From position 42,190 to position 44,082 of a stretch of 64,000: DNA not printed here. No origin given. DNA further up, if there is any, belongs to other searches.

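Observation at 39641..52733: Candidate aerobic quaternary-amine N-demethylation island combining an MttB-family methyltransferase with O2-dependent demethylases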

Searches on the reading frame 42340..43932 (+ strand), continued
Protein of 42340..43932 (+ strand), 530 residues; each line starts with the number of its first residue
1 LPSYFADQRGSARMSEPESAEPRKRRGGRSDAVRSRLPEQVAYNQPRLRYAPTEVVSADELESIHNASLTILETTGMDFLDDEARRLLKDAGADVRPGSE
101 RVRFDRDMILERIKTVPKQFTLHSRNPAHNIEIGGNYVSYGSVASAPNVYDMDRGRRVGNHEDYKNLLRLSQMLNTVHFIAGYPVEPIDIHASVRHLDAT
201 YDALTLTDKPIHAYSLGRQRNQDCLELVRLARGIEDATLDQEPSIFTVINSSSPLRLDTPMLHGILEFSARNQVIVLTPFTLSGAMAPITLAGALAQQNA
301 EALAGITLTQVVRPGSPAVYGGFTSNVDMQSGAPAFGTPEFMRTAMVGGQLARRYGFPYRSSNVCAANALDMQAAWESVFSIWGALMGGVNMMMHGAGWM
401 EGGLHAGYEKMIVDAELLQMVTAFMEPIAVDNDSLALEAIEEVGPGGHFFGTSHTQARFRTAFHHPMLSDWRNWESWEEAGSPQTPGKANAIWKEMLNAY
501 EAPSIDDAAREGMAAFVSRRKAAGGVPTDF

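Call 28: search_protein_families(library=pfam, proteins=[L021:5701-7056:-, L012:5989-6753:-, L071:3413-4432:-, L021:8174-9694:+, L070:7205-8389:+, L027:9976-11220:+, L071:827-1327:-, L082:3953-4765:-, L070:19259-20215:-, L066:2782-3774:+], max_evalue=0.001)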
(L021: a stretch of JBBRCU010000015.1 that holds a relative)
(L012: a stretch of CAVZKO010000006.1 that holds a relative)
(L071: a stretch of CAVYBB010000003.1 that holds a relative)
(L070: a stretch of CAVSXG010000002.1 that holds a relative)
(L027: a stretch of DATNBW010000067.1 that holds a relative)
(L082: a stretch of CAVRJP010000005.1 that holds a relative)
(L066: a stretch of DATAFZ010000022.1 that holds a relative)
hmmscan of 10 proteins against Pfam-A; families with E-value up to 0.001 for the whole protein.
L021:5701-7056:- (451 aa): 3 families
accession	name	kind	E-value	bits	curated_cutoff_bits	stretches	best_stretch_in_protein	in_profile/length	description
PF00005.33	ABC_tran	-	1.1e-36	126.9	25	1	67-213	1-136/137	ABC transporter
PF00571.33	CBS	-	6.3e-08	33.3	24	0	369-412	12-55/57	CBS domain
PF13401.12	AAA_22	-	0.0006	20.6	27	0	78-127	6-54/130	AAA domain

L012:5989-6753:- (254 aa): 1 family
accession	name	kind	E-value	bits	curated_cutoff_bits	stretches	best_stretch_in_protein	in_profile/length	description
PF00528.27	BPD_transp_1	-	3.2e-26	92.6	26.4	1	42-226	1-183/184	Binding-protein-dependent transport system inner membrane component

L071:3413-4432:- (339 aa): 1 family
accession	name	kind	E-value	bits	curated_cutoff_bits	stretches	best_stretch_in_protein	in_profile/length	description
PF04069.17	OpuAC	-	2.3e-40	139.3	21.2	1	68-334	2-257/257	Substrate binding domain of ABC-type glycine betaine transport system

L021:8174-9694:+ (506 aa): 1 family
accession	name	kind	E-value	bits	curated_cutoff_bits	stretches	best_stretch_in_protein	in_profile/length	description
PF00171.27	Aldedh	-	1.7e-172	574.6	23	1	35-498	2-460/461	Aldehyde dehydrogenase family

L070:7205-8389:+ (394 aa): 2 families
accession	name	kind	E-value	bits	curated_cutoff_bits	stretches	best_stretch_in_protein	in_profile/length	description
PF13378.12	MR_MLE_C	-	9.1e-51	173.1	29.4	1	159-386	3-217/219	Enolase C-terminal domain-like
PF02746.21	MR_MLE_N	-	2.2e-07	31.5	22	1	38-137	11-117/117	Mandelate racemase / muconate lactonizing enzyme, N-terminal domain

L027:9976-11220:+ (414 aa): 3 families
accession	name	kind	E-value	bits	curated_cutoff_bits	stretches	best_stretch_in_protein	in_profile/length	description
PF00465.25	Fe-ADH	-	3.4e-42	144.3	31.3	1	35-207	3-168/168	Iron-containing alcohol dehydrogenase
PF25137.1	ADH_Fe_C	-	2.3e-37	129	27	1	218-411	1-191/194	Fe-containing alcohol dehydrogenase family, C-terminal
PF13685.12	Fe-ADH_2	-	5.8e-09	36.6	28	1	38-142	2-98/149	Iron-containing alcohol dehydrogenase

L071:827-1327:- (166 aa): 0 families

L082:3953-4765:- (270 aa): 6 families
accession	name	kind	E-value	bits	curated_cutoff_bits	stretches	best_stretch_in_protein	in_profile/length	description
PF01614.24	IclR_C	-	2.3e-21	76.6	24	1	98-259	5-172/174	Bacterial transcriptional regulator IclR C-terminal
PF09339.16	HTH_IclR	-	9e-11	41.8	22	1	32-79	3-51/52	IclR helix-turn-helix domain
PF01978.25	TrmB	-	9.9e-07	29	25.6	1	36-80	12-56/68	Sugar-specific transcriptional regulator TrmB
PF25213.1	HVO_A0261_N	-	9.4e-05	22.7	35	1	36-86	15-64/86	HVO_A0261 N-terminal domain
PF20432.4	Xre-like-HTH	-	0.00041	21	25.8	1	35-68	12-44/63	Antitoxin Xre-like helix-turn-helix domain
PF01047.28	MarR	-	0.00065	20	24.6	0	35-79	6-50/59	MarR family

L070:19259-20215:- (318 aa): 1 family
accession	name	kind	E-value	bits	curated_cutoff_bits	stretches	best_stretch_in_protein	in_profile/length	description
PF00296.26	Bac_luciferase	-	1.3e-43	150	27.9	1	14-239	11-234/314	Luciferase-like monooxygenase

L066:2782-3774:+ (330 aa): 1 family
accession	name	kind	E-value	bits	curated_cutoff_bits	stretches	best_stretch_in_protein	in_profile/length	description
PF03706.18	LPG_synthase_TM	-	9.7e-47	160.3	33.4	1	10-304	2-302/302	Lysylphosphatidylglycerol synthase TM region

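Call 29: search_protein_families(library=pfam, proteins=[L012:179-1003:+, L012:3380-4843:-, L063:3318-3797:+, L021:11838-12098:+, L026:12534-12773:+, L060:2573-2980:+, L053:8161-9465:-, L045:6588-8372:-, L004:18188-19309:+, L037:3629-5176:-], max_evalue=0.001)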
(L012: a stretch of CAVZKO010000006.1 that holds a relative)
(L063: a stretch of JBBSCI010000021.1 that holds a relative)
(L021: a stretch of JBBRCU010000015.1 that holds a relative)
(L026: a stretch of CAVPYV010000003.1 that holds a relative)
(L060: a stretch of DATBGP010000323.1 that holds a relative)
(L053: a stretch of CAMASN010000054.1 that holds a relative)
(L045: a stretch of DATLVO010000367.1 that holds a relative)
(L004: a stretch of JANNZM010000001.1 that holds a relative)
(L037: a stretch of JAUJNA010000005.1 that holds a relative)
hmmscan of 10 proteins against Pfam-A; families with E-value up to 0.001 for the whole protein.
L012:179-1003:+ (274 aa): 1 family
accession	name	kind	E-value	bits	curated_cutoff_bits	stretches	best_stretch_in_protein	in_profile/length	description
PF00535.33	Glycos_transf_2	-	7.5e-20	72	23.3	1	27-186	2-166/168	Glycosyl transferase family 2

L012:3380-4843:- (487 aa): 1 family
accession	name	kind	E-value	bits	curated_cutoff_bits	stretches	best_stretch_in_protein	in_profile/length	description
PF00221.24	Lyase_aromatic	-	9.1e-102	341.6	27.3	2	159-446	174-466/466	Aromatic amino acid lyase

L063:3318-3797:+ (159 aa): 1 family
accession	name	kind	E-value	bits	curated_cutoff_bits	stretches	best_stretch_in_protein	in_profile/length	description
PF01850.27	PIN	-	0.00087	20.3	23.6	0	13-143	3-119/120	PIN domain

L021:11838-12098:+ (86 aa): 1 family
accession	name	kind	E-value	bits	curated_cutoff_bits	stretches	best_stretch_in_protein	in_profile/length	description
PF22513.2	FitA-like_RHH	-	0.0006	20.2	27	1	16-48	7-39/39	Antitoxin FitA-like, ribbon-helix-helix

L026:12534-12773:+ (79 aa): 1 family
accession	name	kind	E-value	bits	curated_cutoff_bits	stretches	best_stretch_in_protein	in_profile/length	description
PF02604.26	PhdYeFM_antitox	-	8.5e-13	48.3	29.8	1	1-65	1-66/74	Antitoxin Phd_YefM, type II toxin-antitoxin system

L060:2573-2980:+ (135 aa): 1 family
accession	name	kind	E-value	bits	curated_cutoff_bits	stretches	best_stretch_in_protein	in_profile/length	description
PF01850.27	PIN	-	1.6e-12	48.5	23.6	1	3-125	2-118/120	PIN domain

L053:8161-9465:- (434 aa): 2 families
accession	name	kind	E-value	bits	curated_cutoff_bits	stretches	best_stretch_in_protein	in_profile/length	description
PF13231.12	PMT_2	-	5.4e-05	23.9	26.1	1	81-237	2-160/160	Dolichyl-phosphate-mannose-protein mannosyltransferase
PF02366.24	PMT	-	0.00013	22.1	22.7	1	100-239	83-235/245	Dolichyl-phosphate-mannose-protein mannosyltransferase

L045:6588-8372:- (594 aa): 1 family
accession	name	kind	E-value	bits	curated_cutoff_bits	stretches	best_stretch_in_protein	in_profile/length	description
PF00496.27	SBP_bac_5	-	2e-69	234.9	32.4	1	156-471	2-330/368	Bacterial extracellular solute-binding proteins, family 5 Middle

L004:18188-19309:+ (373 aa): 1 family
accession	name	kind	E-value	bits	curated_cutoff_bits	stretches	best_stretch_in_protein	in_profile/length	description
PF02574.22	S-methyl_trans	-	4.3e-59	201.2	22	1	54-331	1-282/283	Homocysteine S-methyltransferase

L037:3629-5176:- (515 aa): 5 families
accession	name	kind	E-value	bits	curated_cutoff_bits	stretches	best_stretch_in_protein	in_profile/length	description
PF00733.27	Asn_synthase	-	5.2e-81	273.5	21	2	217-354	2-141/354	Asparagine synthase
PF13537.11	GATase_7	-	6.8e-35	120.2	25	1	53-173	1-122/123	Glutamine amidotransferase domain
PF13522.11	GATase_6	-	5.7e-31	107.7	27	1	38-157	1-122/130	Glutamine amidotransferase domain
PF02540.23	NAD_synthase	-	1.2e-05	25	21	1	218-349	6-138/242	NAD synthase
PF06508.19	QueC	-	0.00094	19.2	22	0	238-290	5-58/210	Queuosine biosynthesis protein QueC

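Call 31: search_solved_structures(query=window:42379-43932:+, max_evalue=0.001, show_alignments=2)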
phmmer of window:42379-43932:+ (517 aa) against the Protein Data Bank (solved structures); distinct sequences matched with E-value up to 0.001: 5.
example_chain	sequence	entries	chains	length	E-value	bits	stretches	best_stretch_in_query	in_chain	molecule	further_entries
4yyc_A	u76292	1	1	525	1.5e-110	373.2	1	27-509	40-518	Putative trimethylamine methyltransferase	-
2qne_A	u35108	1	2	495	4.3e-91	309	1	41-508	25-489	Putative methyltransferase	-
9yce_A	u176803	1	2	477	4.7e-91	308.9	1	42-508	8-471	Glycine betaine methyltransferase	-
7xcl_A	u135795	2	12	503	2.4e-44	154.8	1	42-507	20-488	Trimethylamine methyltransferase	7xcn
7xcm_A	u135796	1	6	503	3.4e-44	154.3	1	42-507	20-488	Trimethylamine methyltransferase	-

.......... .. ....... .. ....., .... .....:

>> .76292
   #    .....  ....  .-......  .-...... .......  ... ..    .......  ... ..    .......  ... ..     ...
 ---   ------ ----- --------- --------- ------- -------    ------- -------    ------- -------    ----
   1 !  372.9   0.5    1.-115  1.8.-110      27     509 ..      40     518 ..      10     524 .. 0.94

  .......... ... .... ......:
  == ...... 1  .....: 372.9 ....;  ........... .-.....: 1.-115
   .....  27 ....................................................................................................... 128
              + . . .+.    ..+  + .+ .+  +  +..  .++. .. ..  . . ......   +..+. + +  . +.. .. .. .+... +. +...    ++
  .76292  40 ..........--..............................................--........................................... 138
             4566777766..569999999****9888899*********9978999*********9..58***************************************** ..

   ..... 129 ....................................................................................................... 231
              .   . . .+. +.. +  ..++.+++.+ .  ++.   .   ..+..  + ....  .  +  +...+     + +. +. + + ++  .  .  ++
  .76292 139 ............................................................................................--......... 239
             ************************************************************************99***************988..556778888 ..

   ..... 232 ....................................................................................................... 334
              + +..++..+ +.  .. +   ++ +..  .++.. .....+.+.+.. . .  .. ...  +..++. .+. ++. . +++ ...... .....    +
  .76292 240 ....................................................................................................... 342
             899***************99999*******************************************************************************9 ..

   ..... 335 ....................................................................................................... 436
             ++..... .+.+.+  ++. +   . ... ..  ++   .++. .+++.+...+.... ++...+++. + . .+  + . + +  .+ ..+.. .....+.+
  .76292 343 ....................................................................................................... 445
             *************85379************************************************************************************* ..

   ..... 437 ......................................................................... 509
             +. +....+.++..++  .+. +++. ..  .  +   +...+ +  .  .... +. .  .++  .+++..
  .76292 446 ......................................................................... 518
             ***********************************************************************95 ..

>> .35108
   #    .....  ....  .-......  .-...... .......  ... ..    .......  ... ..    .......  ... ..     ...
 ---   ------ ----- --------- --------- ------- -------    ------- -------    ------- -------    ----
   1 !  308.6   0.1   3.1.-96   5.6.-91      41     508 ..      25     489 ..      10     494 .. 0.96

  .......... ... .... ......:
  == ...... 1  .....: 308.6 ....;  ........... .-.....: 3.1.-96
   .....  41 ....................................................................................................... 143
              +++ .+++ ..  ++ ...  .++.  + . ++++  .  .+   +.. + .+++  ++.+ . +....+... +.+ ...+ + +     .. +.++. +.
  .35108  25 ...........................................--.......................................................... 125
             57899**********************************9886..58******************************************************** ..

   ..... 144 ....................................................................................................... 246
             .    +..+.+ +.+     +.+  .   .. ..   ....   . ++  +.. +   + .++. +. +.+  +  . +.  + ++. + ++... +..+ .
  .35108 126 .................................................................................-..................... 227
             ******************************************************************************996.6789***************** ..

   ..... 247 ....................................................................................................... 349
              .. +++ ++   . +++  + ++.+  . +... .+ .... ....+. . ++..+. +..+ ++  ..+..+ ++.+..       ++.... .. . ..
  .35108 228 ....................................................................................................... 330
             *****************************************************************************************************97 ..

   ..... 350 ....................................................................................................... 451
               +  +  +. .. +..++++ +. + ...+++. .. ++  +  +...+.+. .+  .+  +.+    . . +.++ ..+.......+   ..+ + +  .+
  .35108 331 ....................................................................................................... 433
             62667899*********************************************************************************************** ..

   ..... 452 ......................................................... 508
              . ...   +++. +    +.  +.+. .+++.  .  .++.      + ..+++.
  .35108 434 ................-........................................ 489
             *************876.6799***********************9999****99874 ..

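Call 57: search_dna_similar(query=window:42379-43932:+, collection=plasmids, mode=protein, max_rows=25, max_evalue=1e-50)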
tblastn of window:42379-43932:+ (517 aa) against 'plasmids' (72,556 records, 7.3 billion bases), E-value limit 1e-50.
Records with a match: 141; places in all: 179; records where one place covers at least 80% of the query: 136.
Best place of each record, by identity: <60% 141.
By first word of the organism name: Sinorhizobium 75; Leisingera 17; Mesorhizobium 9; Cereibacter 8; Paracoccus 4; Rhizobium 4; Shinella 3; Ruegeria 3; Phaeobacter 2; Phyllobacterium 2; and 13 more.
By predicted mobility (MOB-suite, as given by PLSDB): conjugative 73; non-mobilizable 64; mobilizable 4.
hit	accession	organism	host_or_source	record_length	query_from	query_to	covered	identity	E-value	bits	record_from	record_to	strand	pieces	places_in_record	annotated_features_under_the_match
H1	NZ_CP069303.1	Shinella sp. PSBB067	monoisolate,Minnesota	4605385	5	514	99%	56.3%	0e+0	605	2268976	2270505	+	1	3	none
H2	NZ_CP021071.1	Mesorhizobium sp. WSM1497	Biserrula pelecinus L.,cell ...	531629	11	516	98%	53.3%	1e-175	556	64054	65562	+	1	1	trimethylamine methyltransferase family protein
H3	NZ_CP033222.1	Parasedimentitalea marina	Cell culture,deep seawater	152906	10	508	97%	51.4%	9e-163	518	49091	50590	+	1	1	trimethylamine methyltransferase family protein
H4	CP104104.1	Phaeobacter sp. G2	cell culture,Emiliania huxleyi RCC1216 ...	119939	26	517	95%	51.7%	2e-168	535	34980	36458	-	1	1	trimethylamine methyltransferase family protein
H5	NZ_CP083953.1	Mesorhizobium sp. B2-1-8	cell culture,soil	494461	37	516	93%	51.4%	4e-162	516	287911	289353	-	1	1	trimethylamine methyltransferase family protein | TetR family transcriptional regulator C-terminal domain-containing ...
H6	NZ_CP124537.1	Fuscovulum ytuae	pure culture,sediment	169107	8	516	98%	47.7%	1e-142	461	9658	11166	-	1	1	trimethylamine methyltransferase family protein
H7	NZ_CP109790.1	Leisingera thetidis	-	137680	27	508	93%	48.0%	3e-148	476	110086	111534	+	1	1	trimethylamine methyltransferase family protein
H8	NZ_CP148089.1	Sinorhizobium meliloti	Medicago sativa,cell culture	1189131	22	512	95%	45.0%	3e-143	462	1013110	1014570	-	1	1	record has no annotation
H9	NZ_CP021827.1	Sinorhizobium meliloti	Medicago truncatula,Single Cell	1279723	22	512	95%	45.0%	3e-143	462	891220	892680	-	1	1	record has no annotation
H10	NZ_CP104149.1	Sinorhizobium medicae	Trigonella foenum-graecum,cell culture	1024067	22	512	95%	44.9%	7e-142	458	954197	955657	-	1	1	record has no annotation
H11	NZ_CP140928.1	Sinorhizobium medicae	Medicago lupulina,whole organism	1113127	22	512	95%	44.9%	7e-142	458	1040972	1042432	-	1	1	record has no annotation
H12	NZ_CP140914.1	Sinorhizobium medicae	Medicago lupulina,whole organism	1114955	22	512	95%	44.9%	7e-142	458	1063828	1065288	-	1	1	record has no annotation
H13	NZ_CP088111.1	Sinorhizobium medicae WSM1115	cell culture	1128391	22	512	95%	44.9%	7e-142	458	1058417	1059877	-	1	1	record has no annotation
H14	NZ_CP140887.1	Sinorhizobium medicae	Medicago lupulina,whole organism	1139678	22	512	95%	44.9%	7e-142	458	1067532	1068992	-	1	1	none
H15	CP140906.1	Sinorhizobium medicae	Medicago lupulina,whole organism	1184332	22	512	95%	44.9%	7e-142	458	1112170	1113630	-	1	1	trimethylamine methyltransferase family protein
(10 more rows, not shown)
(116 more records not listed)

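Call 58: get_annotated_region(hit=H2, flank=12000)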
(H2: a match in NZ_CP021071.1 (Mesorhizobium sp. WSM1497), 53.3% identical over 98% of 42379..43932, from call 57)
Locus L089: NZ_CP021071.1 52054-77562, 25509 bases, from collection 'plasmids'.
description: Mesorhizobium sp. WSM1497 plasmid pWSM1497, complete sequence
organism: Mesorhizobium sp. WSM1497 (NCBI taxid 278153)
taxonomy: Bacteria; Pseudomonadota; Alphaproteobacteria; Hyphomicrobiales; Phyllobacteriaceae; Mesorhizobium; Mesorhizobium sp. WSM1497
host: -; source: Biserrula pelecinus L.,cell culture,root nodule; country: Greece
typing (MOB-suite, as given by PLSDB): non-mobilizable
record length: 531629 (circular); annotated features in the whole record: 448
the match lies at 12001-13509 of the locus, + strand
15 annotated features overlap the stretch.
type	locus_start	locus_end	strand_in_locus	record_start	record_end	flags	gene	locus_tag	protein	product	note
CDS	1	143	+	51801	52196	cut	-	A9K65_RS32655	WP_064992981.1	cupin domain-containing protein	-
CDS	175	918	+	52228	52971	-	-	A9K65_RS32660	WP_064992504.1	SDR family oxidoreductase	-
CDS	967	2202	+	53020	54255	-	-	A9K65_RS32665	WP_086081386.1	arabinose transporter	GO:0055085 - transmembrane transport [Evidence IEA]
CDS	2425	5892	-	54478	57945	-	-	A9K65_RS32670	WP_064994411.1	AAA family ATPase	-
CDS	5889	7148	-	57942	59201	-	-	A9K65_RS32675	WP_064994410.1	DNA repair exonuclease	-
CDS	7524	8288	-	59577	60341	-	-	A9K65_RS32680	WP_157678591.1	AAA family ATPase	-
CDS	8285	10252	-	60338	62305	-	-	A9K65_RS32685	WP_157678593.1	hypothetical protein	-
CDS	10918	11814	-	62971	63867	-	-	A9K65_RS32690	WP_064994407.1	LysR substrate-binding domain-containing protein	-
CDS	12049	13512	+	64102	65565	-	-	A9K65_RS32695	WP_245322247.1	trimethylamine methyltransferase family protein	-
CDS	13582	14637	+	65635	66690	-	-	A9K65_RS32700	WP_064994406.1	Ldh family oxidoreductase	-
CDS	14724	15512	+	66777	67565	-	-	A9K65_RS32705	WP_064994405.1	2OG-Fe(II) oxygenase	-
CDS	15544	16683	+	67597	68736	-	-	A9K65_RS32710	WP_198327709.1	aromatic ring-hydroxylating dioxygenase subunit alpha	-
CDS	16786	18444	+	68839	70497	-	-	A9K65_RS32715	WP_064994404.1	ABC transporter substrate-binding protein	-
CDS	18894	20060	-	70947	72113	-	-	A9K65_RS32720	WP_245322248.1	IS91 family transposase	-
CDS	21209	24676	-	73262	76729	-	-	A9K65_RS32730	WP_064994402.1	AAA family ATPase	-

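Call 59: get_annotated_region(hit=H4, flank=12000)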
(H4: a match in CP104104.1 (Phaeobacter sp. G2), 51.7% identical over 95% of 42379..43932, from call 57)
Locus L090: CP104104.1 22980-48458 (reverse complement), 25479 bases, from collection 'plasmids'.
description: Phaeobacter sp. G2 plasmid unnamed4, complete sequence
organism: Phaeobacter sp. G2 (NCBI taxid 2976981)
taxonomy: Bacteria; Pseudomonadota; Alphaproteobacteria; Rhodobacterales; Roseobacteraceae; Phaeobacter; Phaeobacter sp. G2
host: -; source: cell culture,Emiliania huxleyi RCC1216 culture; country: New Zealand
typing (MOB-suite, as given by PLSDB): non-mobilizable
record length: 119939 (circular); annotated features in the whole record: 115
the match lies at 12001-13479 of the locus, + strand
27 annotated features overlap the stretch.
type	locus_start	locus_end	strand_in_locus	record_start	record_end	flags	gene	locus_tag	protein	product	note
CDS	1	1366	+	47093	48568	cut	-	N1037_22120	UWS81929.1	carnitine 3-dehydrogenase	-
CDS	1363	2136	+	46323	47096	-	-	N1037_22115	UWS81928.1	SDR family oxidoreductase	-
CDS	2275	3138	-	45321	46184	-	-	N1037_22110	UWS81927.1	helix-turn-helix domain-containing protein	-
CDS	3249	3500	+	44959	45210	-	-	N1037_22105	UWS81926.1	DUF2061 domain-containing protein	-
CDS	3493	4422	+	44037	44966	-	-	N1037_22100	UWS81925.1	fatty acid desaturase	-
CDS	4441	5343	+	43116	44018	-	-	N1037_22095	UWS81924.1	DMT family transporter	-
CDS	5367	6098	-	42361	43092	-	-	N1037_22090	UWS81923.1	NUDIX hydrolase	-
CDS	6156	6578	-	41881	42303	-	-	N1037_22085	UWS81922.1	DUF983 domain-containing protein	-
CDS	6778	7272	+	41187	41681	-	-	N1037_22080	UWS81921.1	EF-hand domain-containing protein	-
CDS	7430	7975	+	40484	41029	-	-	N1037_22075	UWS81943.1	RNA polymerase sigma factor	-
CDS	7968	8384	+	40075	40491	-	-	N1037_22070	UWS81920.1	hypothetical protein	-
CDS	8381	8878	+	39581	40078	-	-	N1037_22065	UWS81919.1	periplasmic heavy metal sensor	-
CDS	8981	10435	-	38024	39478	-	-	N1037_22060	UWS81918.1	diguanylate cyclase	-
CDS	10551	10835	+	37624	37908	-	-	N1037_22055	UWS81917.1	DUF3572 domain-containing protein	-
CDS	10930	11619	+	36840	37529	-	-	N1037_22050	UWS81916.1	HAD family hydrolase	-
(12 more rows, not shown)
